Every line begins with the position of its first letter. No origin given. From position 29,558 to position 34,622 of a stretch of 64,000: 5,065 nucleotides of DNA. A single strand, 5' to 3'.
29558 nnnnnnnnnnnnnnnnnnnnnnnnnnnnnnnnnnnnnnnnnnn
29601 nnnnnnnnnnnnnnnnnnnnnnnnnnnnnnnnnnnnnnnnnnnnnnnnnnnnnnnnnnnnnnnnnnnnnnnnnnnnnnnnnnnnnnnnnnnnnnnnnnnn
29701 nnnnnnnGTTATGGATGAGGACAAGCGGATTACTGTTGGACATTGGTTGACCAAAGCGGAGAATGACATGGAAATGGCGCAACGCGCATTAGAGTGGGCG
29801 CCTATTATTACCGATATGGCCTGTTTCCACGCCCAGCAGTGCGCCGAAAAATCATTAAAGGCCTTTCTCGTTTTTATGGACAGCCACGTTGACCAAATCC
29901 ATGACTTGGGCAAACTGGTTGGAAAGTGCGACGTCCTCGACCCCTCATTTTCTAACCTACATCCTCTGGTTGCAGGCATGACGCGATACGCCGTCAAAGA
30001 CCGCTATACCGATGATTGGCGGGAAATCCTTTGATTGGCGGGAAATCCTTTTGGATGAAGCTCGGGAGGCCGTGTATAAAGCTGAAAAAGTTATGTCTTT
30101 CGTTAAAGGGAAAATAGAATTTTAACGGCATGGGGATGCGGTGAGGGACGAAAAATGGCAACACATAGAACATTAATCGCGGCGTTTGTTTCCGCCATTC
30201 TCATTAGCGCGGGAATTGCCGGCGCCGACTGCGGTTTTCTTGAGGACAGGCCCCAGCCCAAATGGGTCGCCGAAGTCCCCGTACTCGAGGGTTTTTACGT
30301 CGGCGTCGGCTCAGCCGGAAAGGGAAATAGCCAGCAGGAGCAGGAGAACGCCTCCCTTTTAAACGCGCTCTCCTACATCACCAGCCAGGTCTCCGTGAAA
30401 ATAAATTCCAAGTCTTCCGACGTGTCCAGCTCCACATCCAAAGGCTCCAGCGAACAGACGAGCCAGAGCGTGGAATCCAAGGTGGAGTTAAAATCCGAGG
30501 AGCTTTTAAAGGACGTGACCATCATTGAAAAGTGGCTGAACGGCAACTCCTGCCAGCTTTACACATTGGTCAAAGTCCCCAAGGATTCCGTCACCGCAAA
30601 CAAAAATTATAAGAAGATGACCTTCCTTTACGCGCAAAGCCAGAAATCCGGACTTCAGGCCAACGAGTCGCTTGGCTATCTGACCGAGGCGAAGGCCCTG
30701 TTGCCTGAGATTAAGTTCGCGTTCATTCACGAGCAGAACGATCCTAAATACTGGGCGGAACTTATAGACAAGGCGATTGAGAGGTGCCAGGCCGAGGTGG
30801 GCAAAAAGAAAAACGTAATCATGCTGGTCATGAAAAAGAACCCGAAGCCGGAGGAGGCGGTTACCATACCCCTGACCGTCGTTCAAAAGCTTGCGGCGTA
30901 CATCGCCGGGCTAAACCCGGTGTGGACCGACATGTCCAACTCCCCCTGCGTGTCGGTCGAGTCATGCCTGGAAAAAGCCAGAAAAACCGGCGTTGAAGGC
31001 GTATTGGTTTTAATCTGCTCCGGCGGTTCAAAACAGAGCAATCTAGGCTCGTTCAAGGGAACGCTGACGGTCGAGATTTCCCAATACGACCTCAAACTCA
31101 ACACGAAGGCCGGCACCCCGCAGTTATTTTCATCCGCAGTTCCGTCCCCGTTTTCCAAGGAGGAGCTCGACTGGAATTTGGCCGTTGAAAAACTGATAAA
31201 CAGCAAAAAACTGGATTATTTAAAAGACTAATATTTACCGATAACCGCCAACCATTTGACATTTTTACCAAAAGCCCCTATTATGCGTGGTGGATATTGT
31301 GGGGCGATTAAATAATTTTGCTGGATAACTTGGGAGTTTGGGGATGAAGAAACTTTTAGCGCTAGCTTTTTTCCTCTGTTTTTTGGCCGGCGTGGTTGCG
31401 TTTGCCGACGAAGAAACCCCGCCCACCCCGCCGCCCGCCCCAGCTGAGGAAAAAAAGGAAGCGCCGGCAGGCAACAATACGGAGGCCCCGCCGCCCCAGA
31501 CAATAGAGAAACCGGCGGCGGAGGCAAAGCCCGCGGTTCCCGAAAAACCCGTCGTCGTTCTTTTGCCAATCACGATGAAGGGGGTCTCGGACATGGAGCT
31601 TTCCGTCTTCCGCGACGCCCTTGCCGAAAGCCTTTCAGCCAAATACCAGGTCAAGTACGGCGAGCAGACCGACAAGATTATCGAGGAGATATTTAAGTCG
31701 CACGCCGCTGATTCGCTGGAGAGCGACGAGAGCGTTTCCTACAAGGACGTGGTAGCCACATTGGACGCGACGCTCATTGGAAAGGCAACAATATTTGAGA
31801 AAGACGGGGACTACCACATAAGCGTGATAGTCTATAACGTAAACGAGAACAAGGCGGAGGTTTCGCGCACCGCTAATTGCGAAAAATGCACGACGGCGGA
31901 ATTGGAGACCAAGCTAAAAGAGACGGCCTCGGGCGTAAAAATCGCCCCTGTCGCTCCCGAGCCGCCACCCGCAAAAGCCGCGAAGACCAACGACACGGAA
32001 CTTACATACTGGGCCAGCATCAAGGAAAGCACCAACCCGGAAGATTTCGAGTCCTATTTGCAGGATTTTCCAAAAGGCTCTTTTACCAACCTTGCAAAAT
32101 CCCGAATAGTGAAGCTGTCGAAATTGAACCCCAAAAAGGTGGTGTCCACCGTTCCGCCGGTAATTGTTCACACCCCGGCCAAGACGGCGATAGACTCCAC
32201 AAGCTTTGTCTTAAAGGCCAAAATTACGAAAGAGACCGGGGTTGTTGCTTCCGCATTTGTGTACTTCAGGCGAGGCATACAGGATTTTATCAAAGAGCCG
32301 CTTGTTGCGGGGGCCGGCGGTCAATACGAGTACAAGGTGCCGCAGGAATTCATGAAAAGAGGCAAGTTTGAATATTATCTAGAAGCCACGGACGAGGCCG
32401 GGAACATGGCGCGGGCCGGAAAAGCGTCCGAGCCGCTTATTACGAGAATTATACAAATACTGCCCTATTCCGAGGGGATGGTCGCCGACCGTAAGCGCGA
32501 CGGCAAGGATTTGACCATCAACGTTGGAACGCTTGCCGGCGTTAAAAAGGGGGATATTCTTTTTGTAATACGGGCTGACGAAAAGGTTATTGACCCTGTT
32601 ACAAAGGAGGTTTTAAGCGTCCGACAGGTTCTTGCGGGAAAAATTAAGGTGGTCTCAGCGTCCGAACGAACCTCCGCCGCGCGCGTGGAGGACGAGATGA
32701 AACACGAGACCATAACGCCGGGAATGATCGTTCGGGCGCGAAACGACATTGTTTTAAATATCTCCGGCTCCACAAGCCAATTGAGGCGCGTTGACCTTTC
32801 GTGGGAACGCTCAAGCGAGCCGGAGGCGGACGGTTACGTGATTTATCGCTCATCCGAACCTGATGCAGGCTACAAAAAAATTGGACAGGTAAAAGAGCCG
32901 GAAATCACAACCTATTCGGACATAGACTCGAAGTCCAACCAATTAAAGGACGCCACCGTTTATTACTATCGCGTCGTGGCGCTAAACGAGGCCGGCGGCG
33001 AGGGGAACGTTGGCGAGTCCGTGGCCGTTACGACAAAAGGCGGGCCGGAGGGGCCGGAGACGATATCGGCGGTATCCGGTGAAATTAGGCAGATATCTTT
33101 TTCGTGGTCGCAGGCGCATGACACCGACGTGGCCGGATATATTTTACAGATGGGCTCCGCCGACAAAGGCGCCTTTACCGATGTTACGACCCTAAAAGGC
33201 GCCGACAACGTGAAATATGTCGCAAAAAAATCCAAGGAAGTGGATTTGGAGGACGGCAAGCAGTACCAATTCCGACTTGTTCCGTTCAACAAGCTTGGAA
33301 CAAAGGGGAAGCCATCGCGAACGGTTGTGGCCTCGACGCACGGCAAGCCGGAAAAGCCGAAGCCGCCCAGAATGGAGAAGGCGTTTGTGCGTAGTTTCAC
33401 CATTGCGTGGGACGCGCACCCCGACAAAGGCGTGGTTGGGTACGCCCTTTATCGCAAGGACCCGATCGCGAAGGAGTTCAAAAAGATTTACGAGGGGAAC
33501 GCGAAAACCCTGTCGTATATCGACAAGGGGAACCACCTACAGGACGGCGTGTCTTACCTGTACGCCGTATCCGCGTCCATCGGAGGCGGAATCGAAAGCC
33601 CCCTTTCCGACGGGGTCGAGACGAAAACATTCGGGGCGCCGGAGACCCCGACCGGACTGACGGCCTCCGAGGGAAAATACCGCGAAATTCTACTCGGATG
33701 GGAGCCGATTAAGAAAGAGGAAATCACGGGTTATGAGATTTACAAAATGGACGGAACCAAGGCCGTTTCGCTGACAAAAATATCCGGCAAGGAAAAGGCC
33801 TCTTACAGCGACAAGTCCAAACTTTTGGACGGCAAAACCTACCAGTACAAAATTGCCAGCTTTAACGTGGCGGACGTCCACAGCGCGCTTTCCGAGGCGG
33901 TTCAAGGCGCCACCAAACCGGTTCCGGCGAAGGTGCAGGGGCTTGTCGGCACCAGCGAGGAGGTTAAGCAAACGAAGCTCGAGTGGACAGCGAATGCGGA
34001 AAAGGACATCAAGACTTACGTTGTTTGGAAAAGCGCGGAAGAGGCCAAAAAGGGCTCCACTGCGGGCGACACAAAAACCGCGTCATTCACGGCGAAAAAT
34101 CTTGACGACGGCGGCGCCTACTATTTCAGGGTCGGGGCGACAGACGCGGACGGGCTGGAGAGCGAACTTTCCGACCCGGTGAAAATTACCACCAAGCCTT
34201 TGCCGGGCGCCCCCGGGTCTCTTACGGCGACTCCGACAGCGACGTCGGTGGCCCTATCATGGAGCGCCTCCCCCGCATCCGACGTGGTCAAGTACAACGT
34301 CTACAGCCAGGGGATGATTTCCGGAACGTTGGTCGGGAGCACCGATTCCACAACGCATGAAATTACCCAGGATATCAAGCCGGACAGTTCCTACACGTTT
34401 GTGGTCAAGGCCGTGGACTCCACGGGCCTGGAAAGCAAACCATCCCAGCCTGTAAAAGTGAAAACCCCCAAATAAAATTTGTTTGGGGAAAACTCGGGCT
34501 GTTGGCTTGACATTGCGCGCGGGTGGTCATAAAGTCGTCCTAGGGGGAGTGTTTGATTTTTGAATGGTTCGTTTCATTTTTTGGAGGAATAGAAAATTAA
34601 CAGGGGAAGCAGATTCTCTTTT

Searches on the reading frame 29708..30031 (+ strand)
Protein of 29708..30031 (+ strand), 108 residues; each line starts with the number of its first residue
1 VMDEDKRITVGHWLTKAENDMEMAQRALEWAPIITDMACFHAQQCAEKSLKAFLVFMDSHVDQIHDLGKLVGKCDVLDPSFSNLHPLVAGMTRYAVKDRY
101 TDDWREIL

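Call 21: search_protein_families(library=pfam, proteins=[window:29708-30031:+], max_evalue=0.01)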
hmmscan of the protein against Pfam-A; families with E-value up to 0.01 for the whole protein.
window:29708-30031:+ (108 aa): 1 family
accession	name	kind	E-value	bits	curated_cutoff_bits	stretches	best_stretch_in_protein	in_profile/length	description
PF05168.19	HEPN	-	2.1e-17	63.8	22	1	12-104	3-93/117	HEPN domain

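Call 83: search_protein_families(library=padloc, proteins=[window:29708-30031:+], max_evalue=0.01)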
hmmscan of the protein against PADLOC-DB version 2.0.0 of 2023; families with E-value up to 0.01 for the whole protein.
window:29708-30031:+ (108 aa): 0 families

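Call 84: search_protein_families(library=phrogs, proteins=[window:29708-30031:+], max_evalue=0.01)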
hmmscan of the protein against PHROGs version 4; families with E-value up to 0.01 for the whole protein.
window:29708-30031:+ (108 aa): 1 family
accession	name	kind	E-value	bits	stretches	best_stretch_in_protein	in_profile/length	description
phrog_15034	-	unknown function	0.0098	16.9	0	92-104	29-41/43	-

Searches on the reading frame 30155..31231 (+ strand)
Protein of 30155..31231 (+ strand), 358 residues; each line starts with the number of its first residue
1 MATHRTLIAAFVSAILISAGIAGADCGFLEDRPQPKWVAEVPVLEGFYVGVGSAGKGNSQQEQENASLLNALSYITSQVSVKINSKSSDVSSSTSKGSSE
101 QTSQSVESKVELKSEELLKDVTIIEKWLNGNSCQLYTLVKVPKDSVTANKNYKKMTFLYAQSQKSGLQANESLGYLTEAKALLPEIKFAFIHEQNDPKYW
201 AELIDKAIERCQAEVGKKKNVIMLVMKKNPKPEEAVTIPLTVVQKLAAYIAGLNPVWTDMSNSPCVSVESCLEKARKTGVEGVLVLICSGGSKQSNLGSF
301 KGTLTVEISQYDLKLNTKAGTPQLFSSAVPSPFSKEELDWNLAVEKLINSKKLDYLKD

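Call 21: search_protein_families(library=pfam, proteins=[window:30155-31228:+], max_evalue=0.01)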
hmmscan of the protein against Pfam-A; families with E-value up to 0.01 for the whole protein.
window:30155-31228:+ (358 aa): 1 family
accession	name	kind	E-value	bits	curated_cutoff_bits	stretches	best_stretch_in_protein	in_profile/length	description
PF02169.21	LPP20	-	1.5e-08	35.4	25.9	1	35-141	1-96/97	LPP20 lipoprotein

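Call 76: find_encoding_contigs(protein=window:30155-31231:+, flank=10000, max_places=6)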
Protein window:30155-31231:+ (358 aa): 4 contigs read that carry it; 4 places shown.
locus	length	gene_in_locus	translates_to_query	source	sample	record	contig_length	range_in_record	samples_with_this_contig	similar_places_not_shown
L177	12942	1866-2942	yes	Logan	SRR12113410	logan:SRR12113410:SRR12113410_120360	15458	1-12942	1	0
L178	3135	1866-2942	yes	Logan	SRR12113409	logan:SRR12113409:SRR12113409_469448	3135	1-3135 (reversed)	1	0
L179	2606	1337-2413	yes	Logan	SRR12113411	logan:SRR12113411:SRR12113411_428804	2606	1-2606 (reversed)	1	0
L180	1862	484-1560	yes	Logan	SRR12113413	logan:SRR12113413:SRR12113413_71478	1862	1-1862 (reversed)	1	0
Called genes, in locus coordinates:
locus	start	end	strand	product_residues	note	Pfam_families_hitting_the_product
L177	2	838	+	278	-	?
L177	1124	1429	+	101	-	PF22600:MTPAP-like_central (weak), PF01909:NTP_transf_2, PF18765:Polbeta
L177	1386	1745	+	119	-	PF05168:HEPN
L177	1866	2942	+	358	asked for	PF02169:LPP20 (weak)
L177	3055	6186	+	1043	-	PF16656:Pur_ac_phosph_N (faint), PF25059:FN3_DSCAM-DSCAML_C (faint), PF00041:fn3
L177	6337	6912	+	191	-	-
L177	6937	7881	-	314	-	PF13442:Cytochrome_CBB3 (faint), PF00034:Cytochrom_C (weak)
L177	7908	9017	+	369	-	PF00083:Sugar_tr, PF07690:MFS_1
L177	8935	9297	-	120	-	PF06993:DUF1304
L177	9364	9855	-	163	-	PF00034:Cytochrom_C (weak), PF13442:Cytochrome_CBB3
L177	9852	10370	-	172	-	PF11821:ActD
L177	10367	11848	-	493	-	PF03916:NrfD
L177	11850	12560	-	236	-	PF00037:Fer4 (faint), PF12797:Fer4_2 (weak), PF12837:Fer4_6 (faint), PF13237:Fer4_10 (faint), PF25160:LdpA_Fe-S-bd (faint), PF12838:Fer4_7 (weak), PF13187:Fer4_9 (faint), PF13247:Fer4_11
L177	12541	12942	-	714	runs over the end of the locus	PF10518:TAT_signal (faint), PF04879:Molybdop_Fe4S4, PF00384:Molybdopterin, PF01568:Molydop_binding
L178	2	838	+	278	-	?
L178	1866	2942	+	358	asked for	PF02169:LPP20 (weak)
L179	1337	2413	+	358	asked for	PF02169:LPP20 (weak)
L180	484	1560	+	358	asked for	PF02169:LPP20 (weak)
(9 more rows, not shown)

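Call 83: search_protein_families(library=padloc, proteins=[window:30155-31228:+], max_evalue=0.01)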
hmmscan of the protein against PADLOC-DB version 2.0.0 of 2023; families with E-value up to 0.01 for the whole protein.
window:30155-31228:+ (358 aa): 0 families

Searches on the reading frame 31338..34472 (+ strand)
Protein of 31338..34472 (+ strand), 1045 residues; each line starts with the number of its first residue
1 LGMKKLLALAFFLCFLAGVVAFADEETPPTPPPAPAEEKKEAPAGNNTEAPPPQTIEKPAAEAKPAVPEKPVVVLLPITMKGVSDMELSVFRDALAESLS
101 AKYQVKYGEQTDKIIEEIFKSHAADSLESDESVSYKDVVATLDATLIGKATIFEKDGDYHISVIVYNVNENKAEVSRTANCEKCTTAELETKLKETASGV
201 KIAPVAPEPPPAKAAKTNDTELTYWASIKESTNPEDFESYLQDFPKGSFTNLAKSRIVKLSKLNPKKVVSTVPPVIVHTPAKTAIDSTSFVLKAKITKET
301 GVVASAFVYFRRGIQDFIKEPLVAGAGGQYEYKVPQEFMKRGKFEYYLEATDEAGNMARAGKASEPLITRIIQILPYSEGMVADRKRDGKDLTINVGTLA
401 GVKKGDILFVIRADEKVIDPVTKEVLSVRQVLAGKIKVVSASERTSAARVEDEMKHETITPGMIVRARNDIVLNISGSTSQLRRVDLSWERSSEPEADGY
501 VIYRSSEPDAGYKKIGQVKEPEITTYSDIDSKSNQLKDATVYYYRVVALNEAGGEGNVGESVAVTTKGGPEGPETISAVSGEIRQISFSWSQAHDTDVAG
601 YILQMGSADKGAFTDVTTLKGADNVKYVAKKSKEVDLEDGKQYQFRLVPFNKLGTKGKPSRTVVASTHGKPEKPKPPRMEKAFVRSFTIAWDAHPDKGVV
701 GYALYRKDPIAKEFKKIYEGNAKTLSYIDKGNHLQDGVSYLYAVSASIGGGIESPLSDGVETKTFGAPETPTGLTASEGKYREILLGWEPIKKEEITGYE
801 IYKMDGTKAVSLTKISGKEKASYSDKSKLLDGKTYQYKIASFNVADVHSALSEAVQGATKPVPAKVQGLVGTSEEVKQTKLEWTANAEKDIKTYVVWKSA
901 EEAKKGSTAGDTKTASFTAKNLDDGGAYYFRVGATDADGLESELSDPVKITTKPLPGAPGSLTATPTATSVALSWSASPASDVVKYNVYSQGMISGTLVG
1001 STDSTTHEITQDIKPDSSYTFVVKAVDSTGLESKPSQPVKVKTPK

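Call 40: search_protein_families(library=pfam, proteins=[window:31338-34472:+], max_evalue=0.001)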
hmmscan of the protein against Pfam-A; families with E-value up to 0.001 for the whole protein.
window:31338-34472:+ (1045 aa): 5 families
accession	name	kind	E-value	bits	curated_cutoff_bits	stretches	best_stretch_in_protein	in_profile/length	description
PF00041.27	fn3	-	2.4e-29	101.8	25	1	958-1041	2-83/84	Fibronectin type III domain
PF25059.1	FN3_DSCAM-DSCAML_C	-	2.6e-06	28.1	39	0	534-568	50-84/89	DSCAM/DSCAML C-terminal Fn3-like domain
PF16656.11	Pur_ac_phosph_N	-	1.8e-05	25.6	30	0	899-952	55-93/93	Purple acid Phosphatase, N-terminal domain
PF19077.6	Big_13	-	5.9e-05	23.9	27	0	321-359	55-92/102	Bacterial Ig-like domain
PF16538.11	FlgT_C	-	0.00087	20.1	27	0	390-459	2-69/77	Flagellar assembly protein T, C-terminal domain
